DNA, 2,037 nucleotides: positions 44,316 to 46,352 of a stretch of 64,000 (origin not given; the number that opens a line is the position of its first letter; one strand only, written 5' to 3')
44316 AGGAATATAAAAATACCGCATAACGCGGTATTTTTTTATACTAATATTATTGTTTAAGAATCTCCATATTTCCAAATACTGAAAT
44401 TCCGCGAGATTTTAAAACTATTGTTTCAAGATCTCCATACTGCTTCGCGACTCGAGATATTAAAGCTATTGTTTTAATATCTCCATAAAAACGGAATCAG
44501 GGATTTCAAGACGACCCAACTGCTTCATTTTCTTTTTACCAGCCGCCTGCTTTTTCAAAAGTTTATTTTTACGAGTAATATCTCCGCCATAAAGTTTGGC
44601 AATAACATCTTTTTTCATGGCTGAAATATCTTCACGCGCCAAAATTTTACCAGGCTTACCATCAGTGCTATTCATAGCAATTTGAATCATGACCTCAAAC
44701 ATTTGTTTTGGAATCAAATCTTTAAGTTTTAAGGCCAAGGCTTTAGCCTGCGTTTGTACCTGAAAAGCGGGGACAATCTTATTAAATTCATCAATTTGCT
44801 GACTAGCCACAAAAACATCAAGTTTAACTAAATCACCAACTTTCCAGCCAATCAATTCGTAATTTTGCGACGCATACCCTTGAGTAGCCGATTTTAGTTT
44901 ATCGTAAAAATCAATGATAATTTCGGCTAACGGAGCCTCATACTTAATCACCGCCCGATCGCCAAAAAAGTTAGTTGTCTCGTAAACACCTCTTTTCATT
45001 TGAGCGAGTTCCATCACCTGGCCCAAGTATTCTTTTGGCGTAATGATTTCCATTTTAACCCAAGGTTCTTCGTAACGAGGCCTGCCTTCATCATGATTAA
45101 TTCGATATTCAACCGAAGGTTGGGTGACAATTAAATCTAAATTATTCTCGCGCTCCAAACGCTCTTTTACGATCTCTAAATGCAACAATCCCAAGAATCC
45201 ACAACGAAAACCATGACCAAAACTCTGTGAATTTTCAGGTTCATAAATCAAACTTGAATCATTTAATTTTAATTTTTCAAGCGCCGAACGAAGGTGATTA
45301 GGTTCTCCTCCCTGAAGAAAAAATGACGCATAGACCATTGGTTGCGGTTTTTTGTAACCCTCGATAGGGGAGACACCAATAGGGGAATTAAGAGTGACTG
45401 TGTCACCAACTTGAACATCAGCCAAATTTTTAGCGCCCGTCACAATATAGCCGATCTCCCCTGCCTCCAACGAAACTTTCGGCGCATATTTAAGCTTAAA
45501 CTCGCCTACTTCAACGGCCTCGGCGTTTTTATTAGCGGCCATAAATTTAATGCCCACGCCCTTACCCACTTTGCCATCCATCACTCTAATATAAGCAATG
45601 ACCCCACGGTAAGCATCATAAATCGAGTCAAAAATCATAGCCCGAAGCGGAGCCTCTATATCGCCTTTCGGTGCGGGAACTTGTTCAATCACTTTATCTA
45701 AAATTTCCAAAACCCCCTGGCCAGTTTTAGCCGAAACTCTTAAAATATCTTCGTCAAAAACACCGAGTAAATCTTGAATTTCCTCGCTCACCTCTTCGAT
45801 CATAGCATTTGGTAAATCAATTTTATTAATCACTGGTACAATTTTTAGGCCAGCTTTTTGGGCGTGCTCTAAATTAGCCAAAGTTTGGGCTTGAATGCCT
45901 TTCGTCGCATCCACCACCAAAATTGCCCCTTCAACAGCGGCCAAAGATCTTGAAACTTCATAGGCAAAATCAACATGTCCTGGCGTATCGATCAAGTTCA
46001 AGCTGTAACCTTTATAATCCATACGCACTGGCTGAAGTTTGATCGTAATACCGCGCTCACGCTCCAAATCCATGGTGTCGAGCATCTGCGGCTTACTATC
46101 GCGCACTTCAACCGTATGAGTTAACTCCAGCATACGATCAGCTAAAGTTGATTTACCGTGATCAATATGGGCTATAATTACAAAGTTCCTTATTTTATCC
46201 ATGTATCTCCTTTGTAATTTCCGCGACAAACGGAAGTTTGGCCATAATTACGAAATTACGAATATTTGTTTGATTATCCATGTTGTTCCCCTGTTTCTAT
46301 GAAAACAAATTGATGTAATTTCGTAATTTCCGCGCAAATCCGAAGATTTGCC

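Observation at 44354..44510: Tandem diverged duplications of the lepA 3' end, with a promoter-leader-motif copy between them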

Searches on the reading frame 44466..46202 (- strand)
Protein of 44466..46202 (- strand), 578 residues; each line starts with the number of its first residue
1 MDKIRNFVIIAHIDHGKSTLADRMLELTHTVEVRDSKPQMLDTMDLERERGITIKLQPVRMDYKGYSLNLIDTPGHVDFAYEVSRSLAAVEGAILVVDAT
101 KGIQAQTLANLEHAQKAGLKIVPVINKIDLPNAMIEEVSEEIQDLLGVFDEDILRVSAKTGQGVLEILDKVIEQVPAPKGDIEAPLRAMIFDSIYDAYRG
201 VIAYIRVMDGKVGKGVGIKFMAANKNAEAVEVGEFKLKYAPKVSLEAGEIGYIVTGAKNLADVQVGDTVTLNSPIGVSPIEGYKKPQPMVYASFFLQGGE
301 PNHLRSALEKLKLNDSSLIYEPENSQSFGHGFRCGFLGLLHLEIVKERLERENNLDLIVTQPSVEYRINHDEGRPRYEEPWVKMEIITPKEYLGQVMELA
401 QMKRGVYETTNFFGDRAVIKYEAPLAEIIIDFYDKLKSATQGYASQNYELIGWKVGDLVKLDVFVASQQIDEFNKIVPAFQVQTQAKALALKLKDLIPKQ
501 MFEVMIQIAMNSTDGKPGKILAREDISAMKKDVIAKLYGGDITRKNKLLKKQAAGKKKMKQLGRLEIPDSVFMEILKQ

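Call 9: find_related_loci(query=window:44466-46202:-, collection=genome_contigs, flank=3000)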
Query window:44466-46202:- (578 aa) in genome_contigs; peptide patterns used: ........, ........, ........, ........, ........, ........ (x = any residue, [..] = any of these).
62 stretches matched a pattern; 10 encode a relative of the query (tblastn E <= 1e-3); 10 distinct loci.
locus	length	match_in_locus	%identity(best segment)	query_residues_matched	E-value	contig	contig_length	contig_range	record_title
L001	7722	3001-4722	85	4-577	0e+0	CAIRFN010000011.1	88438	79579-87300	uncultured Candidatus Berkelbacteria bacterium isolate AM-lipid-01-D8_bin-0424 genome assembly, contig: bin-0424:11/13,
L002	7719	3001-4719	72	4-578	0e+0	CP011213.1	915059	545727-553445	MAG: Berkelbacteria bacterium GW2011_GWE1_39_12, complete genome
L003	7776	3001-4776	64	1-578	0e+0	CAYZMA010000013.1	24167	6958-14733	MAG TPA_asm: uncultured Candidatus Saccharibacteria bacterium isolate SRP050083_co1_301 genome assembly, contig: NODE_79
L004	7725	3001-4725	68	1-577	0e+0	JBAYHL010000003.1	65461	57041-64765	MAG: Patescibacteria group bacterium isolate SO_2016_GW1_149 scaffold00923_OW334_2016, whole genome shotgun sequence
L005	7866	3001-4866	60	2-578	0e+0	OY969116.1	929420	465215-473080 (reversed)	MAG: uncultured Candidatus Berkelbacteria bacterium isolate MFD04408.bin.c.6 genome assembly, chromosome: 1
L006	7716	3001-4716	66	4-578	0e+0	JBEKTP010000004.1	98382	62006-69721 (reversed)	MAG: Patescibacteria group bacterium isolate SPRUCE 560 SPRUCE_560_4, whole genome shotgun sequence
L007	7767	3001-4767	51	2-577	0e+0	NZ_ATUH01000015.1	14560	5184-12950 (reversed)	Metamycoplasma orale ATCC 23714 F795DRAFT_scaffold00015.15_C, whole genome shotgun sequence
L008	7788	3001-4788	48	4-576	7e-170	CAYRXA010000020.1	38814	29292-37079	MAG TPA_asm: uncultured Candidatus Saccharibacteria bacterium isolate SRP067234_co1_76 genome assembly, contig: k99_7767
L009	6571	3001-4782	48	4-576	6e-169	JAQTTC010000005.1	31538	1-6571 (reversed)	MAG: Candidatus Paceibacterota bacterium isolate STB_31 NODE_2996_length_31538_cov_109.085034_Sandtown_B, whole genome s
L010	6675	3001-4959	28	4-447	3e-8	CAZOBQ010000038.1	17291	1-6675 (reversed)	MAG TPA_asm: uncultured Lentisphaeria bacterium isolate binchicken_co28_69 genome assembly, contig: NODE_2214_length_172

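Call 15: find_encoding_contigs(protein=window:44466-46202:-, flank=3000, max_places=10)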
Protein window:44466-46202:- (578 aa): 8 contigs read that carry it; 1 place shown.
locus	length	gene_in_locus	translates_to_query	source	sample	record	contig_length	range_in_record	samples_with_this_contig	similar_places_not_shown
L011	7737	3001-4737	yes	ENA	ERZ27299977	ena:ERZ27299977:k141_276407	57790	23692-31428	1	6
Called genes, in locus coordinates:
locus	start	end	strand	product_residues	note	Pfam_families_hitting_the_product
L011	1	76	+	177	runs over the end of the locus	PF00561:Abhydrolase_1 (weak), PF06821:Ser_hydrolase, PF12697:Abhydrolase_6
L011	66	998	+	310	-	PF01368:DHH, PF02833:DHHA2 (weak)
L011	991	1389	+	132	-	PF00293:NUDIX, PF14815:NUDIX_4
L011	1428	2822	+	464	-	PF01743:PolyA_pol, PF12627:PolyA_pol_RNAbd, PF01966:HD (weak), PF13735:tRNA_NucTran2_2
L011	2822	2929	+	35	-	-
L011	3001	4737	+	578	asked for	PF00009:GTP_EFTU, PF01926:MMR_HSR1 (weak), PF03144:GTP_EFTU_D2, PF00679:EFG_C, PF06421:LepA_C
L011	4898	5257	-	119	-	PF04020:Phage_holin_4_2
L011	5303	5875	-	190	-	PF04307:YdjM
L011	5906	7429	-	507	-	PF01676:Metalloenzyme, PF06415:iPGM_N, PF01663:Phosphodiest, PF00884:Sulfatase (weak)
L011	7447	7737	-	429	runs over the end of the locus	PF03952:Enolase_N, PF00113:Enolase_C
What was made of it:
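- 44466..46202 (-): lepA (EF4) coding sequence, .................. ... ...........*. Pfam families GTP_EFTU/EFG_C/LepA_C are listed for the gene in call 15.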

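Call 17: find_related_loci(query=window:44466-46202:-, collection=metagenome_contigs, flank=2000)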
Query window:44466-46202:- (578 aa) in metagenome_contigs; peptide patterns used: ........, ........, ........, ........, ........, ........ (x = any residue, [..] = any of these).
103 stretches matched a pattern; 28 encode a relative of the query (tblastn E <= 1e-3); 28 distinct loci.
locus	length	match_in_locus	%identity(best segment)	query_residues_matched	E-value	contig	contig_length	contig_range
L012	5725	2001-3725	88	4-578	0e+0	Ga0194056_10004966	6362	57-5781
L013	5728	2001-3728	81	1-577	0e+0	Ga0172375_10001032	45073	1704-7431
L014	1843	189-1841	80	1-552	0e+0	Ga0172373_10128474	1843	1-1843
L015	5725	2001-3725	74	2-577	0e+0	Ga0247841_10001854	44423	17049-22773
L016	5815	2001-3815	71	2-578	0e+0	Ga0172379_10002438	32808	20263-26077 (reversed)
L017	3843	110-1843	74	2-577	0e+0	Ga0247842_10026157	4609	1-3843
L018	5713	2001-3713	72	2-578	0e+0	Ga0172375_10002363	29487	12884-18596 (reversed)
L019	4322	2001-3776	64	1-578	0e+0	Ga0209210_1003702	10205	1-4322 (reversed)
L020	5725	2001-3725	68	1-577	0e+0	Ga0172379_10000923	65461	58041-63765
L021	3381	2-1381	81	121-577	0e+0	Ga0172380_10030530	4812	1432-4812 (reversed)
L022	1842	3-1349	84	129-577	0e+0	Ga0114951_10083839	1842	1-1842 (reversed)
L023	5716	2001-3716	66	4-578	0e+0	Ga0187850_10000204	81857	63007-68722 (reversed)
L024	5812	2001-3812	61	1-578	0e+0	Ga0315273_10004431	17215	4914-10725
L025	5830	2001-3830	60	1-578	0e+0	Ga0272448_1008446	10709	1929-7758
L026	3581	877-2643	51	2-577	0e+0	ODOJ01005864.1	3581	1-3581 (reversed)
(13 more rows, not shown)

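Call 28: find_homologous_proteins(query=window:44469-46202:-, max_evalue=1e-100)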
Query window:44469-46202:- (578 aa): 8000 proteins with E <= 1e-100 among 8000 candidates; the best 120 are listed.
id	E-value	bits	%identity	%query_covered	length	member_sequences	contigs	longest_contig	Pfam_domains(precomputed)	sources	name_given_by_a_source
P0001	0.0e+0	1270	100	100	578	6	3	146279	PF01926.30,PF00679.31,PF06421.18,PF00009.34,PF03144.32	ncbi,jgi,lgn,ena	ncbi:MAG: translation elongation factor 4 [Candidatus Berkelbacteria bacterium]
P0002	0.0e+0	1138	88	99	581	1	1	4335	PF01926.30,PF00679.31,PF06421.18,PF00009.34,PF03144.32,PF22042.3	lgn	-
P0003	0.0e+0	1133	88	99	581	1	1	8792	PF01926.30,PF00679.31,PF06421.18,PF00009.34,PF03144.32,PF00071.29,PF22042.3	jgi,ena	-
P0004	0.0e+0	1111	86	100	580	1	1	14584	PF01926.30,PF00679.31,PF06421.18,PF00009.34,PF03144.32,PF22042.3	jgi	jgi:GTP-binding protein LepA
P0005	0.0e+0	1095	85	99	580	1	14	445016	PF01926.30,PF00679.31,PF06421.18,PF00009.34,PF03144.32,PF00071.29,PF22042.3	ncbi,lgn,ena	-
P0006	0.0e+0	1093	85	99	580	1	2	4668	PF01926.30,PF00679.31,PF06421.18,PF00009.34,PF03144.32,PF00071.29,PF22042.3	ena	-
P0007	0.0e+0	1032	81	100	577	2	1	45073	PF01926.30,PF00679.31,PF06421.18,PF00009.34,PF03144.32,PF00071.29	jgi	-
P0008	7.0e-293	990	78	100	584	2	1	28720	PF01926.30,PF00679.31,PF06421.18,PF00009.34,PF03144.32,PF00071.29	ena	-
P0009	4.1e-278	942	74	100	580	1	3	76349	PF01926.30,PF00679.31,PF06421.18,PF00009.34,PF03144.32,PF22042.3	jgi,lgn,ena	-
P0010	4.1e-278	942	74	100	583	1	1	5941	PF00679.31,PF06421.18,PF00009.34,PF03144.32,PF00071.29,PF22042.3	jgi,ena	-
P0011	1.2e-275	933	74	100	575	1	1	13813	PF00679.31,PF06421.18,PF00009.34,PF03144.32,PF00071.29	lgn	-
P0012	1.5e-269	913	72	100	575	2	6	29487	PF00679.31,PF06421.18,PF00009.34,PF03144.32,PF22042.3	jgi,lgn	-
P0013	1.5e-264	897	72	99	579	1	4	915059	PF00679.31,PF06421.18,PF00009.34,PF03144.32,PF00071.29,PF22042.3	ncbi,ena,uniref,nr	ncbi:TPA: elongation factor 4 [Candidatus Berkelbacteria bacterium]|uniref:Elongation factor 4 n=1 T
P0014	2.0e-263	893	71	96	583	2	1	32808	PF00679.31,PF06421.18,PF00009.34,PF03144.32,PF00071.29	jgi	-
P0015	9.2e-263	891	69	99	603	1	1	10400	PF00679.31,PF06421.18,PF00009.34,PF03144.32,PF00071.29,PF22042.3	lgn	-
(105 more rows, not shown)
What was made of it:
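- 44466..46202 (-): Homologues are named elongation factor 4 in call 28.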

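Call 29: list_cluster_members(proteins=[P0001])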
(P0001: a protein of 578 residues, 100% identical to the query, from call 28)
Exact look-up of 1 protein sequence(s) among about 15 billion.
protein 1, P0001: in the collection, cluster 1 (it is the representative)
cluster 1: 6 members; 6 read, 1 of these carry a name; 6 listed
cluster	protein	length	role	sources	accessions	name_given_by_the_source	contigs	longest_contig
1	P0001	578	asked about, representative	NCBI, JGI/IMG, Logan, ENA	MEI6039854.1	MAG: translation elongation factor 4 [Candidatus Berkelbacteria bacterium]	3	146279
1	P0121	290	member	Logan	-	-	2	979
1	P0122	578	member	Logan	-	-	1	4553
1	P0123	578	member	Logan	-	-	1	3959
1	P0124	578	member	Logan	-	-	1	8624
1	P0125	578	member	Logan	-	-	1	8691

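Call 30: find_encoding_contigs(protein=P0122, flank=2500, max_places=4)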
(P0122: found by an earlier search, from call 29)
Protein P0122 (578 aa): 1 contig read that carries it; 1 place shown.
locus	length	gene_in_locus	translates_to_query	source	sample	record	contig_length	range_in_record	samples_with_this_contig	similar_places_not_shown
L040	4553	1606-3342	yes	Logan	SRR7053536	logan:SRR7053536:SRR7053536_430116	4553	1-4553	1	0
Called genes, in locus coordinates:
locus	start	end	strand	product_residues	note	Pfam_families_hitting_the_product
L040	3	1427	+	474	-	?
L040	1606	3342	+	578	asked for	PF00009:GTP_EFTU, PF01926:MMR_HSR1 (faint), PF03144:GTP_EFTU_D2, PF00679:EFG_C, PF06421:LepA_C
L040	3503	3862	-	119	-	PF04020:Phage_holin_4_2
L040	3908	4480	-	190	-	PF04307:YdjM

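Call 31: find_encoding_contigs(protein=P0124, flank=2500, max_places=4)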
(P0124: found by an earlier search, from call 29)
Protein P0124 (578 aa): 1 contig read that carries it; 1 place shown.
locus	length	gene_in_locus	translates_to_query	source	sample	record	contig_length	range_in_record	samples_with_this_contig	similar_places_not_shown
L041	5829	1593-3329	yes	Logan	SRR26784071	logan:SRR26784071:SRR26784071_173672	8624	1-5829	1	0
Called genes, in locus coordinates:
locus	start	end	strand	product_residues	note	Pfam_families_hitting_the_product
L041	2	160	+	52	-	?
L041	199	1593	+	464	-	PF01743:PolyA_pol, PF12627:PolyA_pol_RNAbd, PF01966:HD, PF13735:tRNA_NucTran2_2 (weak)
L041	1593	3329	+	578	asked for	PF00009:GTP_EFTU, PF01926:MMR_HSR1 (weak), PF03144:GTP_EFTU_D2, PF00679:EFG_C, PF06421:LepA_C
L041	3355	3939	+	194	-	-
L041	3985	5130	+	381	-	-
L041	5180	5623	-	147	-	-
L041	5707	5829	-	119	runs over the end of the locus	PF04020:Phage_holin_4_2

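Call 33: find_encoding_contigs(protein=P0123, flank=2500, max_places=3)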
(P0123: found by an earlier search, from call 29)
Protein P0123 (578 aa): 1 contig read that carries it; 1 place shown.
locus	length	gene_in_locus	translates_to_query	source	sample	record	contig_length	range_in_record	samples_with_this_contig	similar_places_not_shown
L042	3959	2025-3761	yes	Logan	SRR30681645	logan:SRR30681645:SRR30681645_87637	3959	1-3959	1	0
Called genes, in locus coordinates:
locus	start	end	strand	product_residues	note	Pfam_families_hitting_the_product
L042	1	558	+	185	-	?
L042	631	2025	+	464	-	PF01743:PolyA_pol, PF12627:PolyA_pol_RNAbd, PF01966:HD, PF13735:tRNA_NucTran2_2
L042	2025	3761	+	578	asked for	PF00009:GTP_EFTU, PF01926:MMR_HSR1 (weak), PF03144:GTP_EFTU_D2, PF00679:EFG_C, PF06421:LepA_C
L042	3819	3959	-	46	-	?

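Call 34: find_encoding_contigs(protein=P0125, flank=2500, max_places=3)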
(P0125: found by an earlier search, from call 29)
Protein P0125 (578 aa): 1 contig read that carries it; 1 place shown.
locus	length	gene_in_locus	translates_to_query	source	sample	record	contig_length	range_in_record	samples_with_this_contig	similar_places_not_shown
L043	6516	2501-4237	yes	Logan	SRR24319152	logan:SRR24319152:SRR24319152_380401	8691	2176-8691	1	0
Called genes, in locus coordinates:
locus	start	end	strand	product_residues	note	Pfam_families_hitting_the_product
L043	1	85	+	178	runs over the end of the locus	PF00561:Abhydrolase_1 (faint), PF06821:Ser_hydrolase, PF12697:Abhydrolase_6 (weak)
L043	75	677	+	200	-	PF13489:Methyltransf_23, PF13847:Methyltransf_31, PF13649:Methyltransf_25, PF08241:Methyltransf_11, PF08242:Methyltransf_12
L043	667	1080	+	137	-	PF00293:NUDIX, PF14815:NUDIX_4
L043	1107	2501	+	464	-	PF01743:PolyA_pol, PF12627:PolyA_pol_RNAbd, PF01966:HD, PF13735:tRNA_NucTran2_2 (weak)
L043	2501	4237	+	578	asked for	PF00009:GTP_EFTU, PF01926:MMR_HSR1 (weak), PF03144:GTP_EFTU_D2, PF00679:EFG_C, PF06421:LepA_C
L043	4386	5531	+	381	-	-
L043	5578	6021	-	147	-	-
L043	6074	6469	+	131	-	-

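Call 35: find_encoding_contigs(protein=P0002, flank=2500, max_places=3)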
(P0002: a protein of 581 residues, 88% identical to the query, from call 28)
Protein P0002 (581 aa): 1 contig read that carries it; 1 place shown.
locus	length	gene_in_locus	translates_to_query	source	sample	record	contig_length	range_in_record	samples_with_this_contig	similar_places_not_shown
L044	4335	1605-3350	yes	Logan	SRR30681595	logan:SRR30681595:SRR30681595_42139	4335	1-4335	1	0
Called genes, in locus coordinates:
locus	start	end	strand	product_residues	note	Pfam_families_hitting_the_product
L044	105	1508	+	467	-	PF01743:PolyA_pol, PF12627:PolyA_pol_RNAbd, PF01966:HD (weak)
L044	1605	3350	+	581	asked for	PF00009:GTP_EFTU, PF01926:MMR_HSR1 (weak), PF22042:EF-G_D2 (weak), PF03144:GTP_EFTU_D2, PF00679:EFG_C, PF06421:LepA_C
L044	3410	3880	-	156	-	-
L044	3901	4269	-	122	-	PF04020:Phage_holin_4_2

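Call 36: find_encoding_contigs(protein=P0004, flank=2500, max_places=3)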
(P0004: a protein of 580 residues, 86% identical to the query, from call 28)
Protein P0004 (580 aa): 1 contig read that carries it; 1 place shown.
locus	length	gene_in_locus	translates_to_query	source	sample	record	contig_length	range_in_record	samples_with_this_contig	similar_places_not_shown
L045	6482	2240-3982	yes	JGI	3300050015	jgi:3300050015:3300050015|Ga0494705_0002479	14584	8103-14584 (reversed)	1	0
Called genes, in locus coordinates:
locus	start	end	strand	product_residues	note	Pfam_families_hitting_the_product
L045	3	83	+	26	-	?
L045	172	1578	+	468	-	PF01743:PolyA_pol, PF12627:PolyA_pol_RNAbd, PF13735:tRNA_NucTran2_2 (faint), PF01966:HD (weak)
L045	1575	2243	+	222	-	PF00561:Abhydrolase_1 (weak), PF12146:Hydrolase_4 (weak), PF20408:Abhydrolase_11 (faint), PF03959:FSH1 (faint), PF12695:Abhydrolase_5 (faint), PF00326:Peptidase_S9 (weak), PF12146:Hydrolase_4 (weak)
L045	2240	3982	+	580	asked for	PF00009:GTP_EFTU, PF01926:MMR_HSR1 (weak), PF22042:EF-G_D2 (weak), PF03144:GTP_EFTU_D2, PF00679:EFG_C, PF06421:LepA_C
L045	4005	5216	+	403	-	PF00202:Aminotran_3, PF00155:Aminotran_1_2 (faint)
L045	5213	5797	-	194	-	-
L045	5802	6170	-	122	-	PF04020:Phage_holin_4_2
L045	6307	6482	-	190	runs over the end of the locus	PF04307:YdjM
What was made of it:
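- Gene content downstream of lepA varies between strains: L041, L043 and L045 carry extra genes there (calls 31, 34, 36).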

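Call 65: find_encoding_contigs(protein=P0008, flank=1500, max_places=2)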
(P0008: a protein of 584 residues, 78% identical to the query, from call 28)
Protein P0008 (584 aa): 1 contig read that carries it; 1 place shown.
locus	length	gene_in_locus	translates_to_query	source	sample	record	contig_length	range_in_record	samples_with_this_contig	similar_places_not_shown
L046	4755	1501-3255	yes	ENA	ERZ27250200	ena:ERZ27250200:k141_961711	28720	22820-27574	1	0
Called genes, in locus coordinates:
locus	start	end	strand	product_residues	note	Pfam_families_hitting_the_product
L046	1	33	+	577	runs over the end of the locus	-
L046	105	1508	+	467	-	PF01743:PolyA_pol, PF12627:PolyA_pol_RNAbd, PF01966:HD (weak), PF13735:tRNA_NucTran2_2 (faint)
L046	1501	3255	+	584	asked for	PF00009:GTP_EFTU, PF00071:Ras (faint), PF01926:MMR_HSR1 (weak), PF03144:GTP_EFTU_D2, PF00679:EFG_C, PF06421:LepA_C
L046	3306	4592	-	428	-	PF03952:Enolase_N, PF00113:Enolase_C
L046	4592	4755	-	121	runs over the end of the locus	PF04020:Phage_holin_4_2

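Call 66: find_encoding_contigs(protein=P0006, flank=1500, max_places=2)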
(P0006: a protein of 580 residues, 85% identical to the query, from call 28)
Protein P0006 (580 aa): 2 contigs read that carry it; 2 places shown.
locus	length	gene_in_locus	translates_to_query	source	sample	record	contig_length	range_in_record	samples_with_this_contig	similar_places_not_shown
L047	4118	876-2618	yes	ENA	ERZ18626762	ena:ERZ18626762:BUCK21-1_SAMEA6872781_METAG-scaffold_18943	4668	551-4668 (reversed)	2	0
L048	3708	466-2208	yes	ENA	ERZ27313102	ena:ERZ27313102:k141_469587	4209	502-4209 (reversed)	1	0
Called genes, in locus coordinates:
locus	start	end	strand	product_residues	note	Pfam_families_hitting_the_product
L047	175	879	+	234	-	-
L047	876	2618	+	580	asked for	PF00009:GTP_EFTU, PF00071:Ras (weak), PF01926:MMR_HSR1 (weak), PF22042:EF-G_D2 (weak), PF03144:GTP_EFTU_D2, PF00679:EFG_C, PF06421:LepA_C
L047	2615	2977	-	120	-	PF04020:Phage_holin_4_2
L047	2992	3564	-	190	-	PF04307:YdjM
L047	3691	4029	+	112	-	-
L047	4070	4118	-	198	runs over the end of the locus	?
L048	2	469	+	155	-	?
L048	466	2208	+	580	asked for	PF00009:GTP_EFTU, PF00071:Ras (weak), PF01926:MMR_HSR1 (weak), PF22042:EF-G_D2 (weak), PF03144:GTP_EFTU_D2, PF00679:EFG_C, PF06421:LepA_C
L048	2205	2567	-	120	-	PF04020:Phage_holin_4_2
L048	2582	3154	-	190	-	PF04307:YdjM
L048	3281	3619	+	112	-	-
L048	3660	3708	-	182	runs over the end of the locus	?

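Call 67: find_encoding_contigs(protein=P0011, flank=1500, max_places=2)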
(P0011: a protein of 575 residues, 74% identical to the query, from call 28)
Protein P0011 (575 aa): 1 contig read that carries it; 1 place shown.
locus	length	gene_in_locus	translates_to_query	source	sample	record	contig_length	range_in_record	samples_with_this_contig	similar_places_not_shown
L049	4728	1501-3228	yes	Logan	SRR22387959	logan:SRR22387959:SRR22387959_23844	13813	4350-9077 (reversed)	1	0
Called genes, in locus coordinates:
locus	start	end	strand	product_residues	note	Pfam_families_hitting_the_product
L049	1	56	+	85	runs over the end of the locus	-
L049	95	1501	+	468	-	PF01743:PolyA_pol, PF01966:HD (faint), PF12627:PolyA_pol_RNAbd, PF13735:tRNA_NucTran2_2 (weak)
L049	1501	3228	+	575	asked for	PF00009:GTP_EFTU, PF00071:Ras (weak), PF03144:GTP_EFTU_D2, PF00679:EFG_C, PF06421:LepA_C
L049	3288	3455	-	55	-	-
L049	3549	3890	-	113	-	-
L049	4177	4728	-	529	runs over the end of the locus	PF00512:HisKA, PF02518:HATPase_c, PF13581:HATPase_c_2 (weak)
